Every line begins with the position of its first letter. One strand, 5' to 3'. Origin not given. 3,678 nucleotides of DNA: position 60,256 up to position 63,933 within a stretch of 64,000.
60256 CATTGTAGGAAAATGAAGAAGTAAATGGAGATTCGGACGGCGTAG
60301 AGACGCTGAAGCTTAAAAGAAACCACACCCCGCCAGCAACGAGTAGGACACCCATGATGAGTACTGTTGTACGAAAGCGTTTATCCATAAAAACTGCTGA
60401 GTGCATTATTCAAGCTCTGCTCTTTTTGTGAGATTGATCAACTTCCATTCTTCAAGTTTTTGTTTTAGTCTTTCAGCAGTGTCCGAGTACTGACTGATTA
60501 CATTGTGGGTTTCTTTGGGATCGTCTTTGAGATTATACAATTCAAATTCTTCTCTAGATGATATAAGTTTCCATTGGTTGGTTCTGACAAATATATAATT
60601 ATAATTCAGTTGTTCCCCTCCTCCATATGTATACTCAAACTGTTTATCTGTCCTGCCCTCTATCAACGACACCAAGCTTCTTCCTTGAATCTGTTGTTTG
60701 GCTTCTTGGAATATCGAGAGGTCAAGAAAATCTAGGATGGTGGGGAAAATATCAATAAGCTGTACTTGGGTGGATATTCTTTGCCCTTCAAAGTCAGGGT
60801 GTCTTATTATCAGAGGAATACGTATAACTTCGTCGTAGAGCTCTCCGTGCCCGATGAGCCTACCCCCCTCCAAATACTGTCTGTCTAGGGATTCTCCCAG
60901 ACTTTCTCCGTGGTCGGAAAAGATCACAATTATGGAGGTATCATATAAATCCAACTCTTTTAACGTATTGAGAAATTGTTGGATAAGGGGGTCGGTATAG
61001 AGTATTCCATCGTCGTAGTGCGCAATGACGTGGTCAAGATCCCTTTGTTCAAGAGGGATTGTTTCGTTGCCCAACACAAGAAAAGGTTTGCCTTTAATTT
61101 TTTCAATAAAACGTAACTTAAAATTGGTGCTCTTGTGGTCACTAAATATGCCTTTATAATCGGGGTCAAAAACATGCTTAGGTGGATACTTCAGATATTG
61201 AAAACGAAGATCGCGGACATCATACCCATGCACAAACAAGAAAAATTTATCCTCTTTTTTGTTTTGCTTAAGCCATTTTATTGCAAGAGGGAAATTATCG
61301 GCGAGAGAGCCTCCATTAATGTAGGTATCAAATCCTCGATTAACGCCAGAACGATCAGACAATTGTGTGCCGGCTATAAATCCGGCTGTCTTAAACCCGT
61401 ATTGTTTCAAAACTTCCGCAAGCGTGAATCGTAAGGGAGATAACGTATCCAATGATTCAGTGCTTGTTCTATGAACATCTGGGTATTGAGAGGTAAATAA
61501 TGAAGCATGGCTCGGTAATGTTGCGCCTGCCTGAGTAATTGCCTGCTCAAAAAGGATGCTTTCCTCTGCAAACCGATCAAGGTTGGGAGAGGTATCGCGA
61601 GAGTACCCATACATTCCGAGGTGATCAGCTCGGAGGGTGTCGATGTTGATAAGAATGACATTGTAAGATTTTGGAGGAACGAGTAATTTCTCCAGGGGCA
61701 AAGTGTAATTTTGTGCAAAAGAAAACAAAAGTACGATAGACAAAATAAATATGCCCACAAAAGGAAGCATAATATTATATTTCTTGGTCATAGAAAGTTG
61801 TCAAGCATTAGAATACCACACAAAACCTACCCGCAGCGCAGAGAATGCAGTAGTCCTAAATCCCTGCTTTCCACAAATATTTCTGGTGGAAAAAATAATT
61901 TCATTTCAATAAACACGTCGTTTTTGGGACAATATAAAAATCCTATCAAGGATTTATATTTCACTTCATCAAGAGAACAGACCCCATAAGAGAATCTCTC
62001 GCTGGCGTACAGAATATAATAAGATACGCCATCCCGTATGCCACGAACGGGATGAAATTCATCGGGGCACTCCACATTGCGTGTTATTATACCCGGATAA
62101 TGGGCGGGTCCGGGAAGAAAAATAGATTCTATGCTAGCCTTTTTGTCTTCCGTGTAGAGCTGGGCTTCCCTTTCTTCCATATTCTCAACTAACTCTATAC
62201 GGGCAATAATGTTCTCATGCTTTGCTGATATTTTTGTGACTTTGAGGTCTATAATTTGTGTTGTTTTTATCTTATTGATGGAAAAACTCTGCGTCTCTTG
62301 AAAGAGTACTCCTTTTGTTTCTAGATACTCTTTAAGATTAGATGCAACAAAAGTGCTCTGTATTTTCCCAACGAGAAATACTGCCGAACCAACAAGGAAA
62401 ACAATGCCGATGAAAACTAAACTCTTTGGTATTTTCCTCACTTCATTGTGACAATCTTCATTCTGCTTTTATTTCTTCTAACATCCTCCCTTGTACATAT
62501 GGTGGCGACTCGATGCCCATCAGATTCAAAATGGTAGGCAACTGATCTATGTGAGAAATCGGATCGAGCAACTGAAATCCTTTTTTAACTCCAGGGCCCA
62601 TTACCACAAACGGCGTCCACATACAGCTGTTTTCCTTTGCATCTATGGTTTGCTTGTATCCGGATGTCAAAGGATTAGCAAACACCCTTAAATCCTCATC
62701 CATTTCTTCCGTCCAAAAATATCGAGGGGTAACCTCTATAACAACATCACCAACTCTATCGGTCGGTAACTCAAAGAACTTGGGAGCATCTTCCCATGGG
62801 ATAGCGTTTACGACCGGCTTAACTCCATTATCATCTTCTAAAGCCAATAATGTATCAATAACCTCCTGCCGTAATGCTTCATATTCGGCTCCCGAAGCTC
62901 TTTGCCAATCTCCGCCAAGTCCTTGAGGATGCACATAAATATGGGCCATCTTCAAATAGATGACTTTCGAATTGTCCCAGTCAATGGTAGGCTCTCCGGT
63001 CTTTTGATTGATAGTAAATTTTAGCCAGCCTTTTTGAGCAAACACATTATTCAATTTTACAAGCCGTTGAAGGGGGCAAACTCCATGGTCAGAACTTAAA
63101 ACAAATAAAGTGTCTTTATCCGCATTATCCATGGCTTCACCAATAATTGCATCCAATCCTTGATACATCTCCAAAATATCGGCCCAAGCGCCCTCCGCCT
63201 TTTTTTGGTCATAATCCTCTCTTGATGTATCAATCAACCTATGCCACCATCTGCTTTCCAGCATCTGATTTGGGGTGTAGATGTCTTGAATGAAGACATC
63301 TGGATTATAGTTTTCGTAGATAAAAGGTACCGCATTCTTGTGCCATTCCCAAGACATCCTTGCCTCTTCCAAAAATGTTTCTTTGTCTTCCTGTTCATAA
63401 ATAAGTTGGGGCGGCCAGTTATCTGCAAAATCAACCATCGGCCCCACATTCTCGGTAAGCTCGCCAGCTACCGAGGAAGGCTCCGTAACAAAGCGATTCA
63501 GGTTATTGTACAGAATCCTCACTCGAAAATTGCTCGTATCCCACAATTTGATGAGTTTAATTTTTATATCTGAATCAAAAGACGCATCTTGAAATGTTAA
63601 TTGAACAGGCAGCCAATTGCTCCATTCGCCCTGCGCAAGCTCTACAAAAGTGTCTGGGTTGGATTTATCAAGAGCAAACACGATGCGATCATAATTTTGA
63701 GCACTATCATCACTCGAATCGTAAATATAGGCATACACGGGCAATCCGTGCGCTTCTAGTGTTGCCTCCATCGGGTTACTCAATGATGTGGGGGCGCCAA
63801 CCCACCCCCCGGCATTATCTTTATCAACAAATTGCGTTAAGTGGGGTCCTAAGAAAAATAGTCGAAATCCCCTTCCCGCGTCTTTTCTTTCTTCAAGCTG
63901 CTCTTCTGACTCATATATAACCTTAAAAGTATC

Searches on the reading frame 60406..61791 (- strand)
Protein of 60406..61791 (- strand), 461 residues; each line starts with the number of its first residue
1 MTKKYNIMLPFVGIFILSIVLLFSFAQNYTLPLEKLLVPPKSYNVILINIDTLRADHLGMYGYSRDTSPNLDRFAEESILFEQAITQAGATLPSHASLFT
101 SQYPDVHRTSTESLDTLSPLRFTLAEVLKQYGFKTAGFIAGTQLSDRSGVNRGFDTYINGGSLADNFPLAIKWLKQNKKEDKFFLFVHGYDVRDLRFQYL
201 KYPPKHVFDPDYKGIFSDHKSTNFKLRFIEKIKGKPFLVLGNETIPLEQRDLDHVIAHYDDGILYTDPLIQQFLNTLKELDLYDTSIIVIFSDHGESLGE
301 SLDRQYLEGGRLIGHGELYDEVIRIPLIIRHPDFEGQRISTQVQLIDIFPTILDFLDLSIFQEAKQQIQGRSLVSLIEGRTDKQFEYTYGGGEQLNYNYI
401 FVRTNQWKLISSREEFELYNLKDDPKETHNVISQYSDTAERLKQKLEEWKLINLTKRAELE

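Call 14: search_protein_families(library=pfam, proteins=[window:60406-61791:-], max_evalue=0.01)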
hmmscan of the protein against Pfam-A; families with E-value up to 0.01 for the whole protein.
window:60406-61791:- (461 aa): 3 families
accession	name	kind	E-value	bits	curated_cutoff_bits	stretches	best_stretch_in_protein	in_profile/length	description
PF00884.28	Sulfatase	-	1.4e-43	149.8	25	1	44-357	2-300/301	Sulfatase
PF16347.10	SGSH_C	-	4.9e-18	66.2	29.3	1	318-449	11-151/154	N-sulphoglucosamine sulphohydrolase, C-terminal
PF01663.27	Phosphodiest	-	4.4e-09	36.8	23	1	45-107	1-60/342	Type I phosphodiesterase / nucleotide pyrophosphatase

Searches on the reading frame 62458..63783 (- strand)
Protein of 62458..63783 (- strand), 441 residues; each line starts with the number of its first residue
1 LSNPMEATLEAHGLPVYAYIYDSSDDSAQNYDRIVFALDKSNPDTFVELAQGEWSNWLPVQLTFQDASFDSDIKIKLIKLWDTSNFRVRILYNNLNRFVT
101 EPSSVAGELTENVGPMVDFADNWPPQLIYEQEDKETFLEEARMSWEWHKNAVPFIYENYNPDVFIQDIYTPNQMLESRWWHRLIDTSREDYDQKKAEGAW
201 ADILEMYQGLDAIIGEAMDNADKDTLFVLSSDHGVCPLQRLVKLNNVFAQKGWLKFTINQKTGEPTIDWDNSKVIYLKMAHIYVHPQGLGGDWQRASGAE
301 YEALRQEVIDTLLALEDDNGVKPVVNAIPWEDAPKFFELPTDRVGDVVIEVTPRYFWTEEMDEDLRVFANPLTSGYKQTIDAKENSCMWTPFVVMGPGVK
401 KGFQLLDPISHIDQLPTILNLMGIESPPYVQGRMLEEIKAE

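Call 14: search_protein_families(library=pfam, proteins=[window:62458-63783:-], max_evalue=0.01)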
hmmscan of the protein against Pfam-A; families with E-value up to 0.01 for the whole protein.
window:62458-63783:- (441 aa): 3 families
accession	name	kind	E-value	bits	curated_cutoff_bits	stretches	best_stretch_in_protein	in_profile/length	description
PF01663.27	Phosphodiest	-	2e-12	47.8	23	1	197-364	183-330/342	Type I phosphodiesterase / nucleotide pyrophosphatase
PF00884.28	Sulfatase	-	8.6e-05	22.4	25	0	390-424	267-301/301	Sulfatase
PF16347.10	SGSH_C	-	0.005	17.4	29.3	1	387-438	15-67/154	N-sulphoglucosamine sulphohydrolase, C-terminal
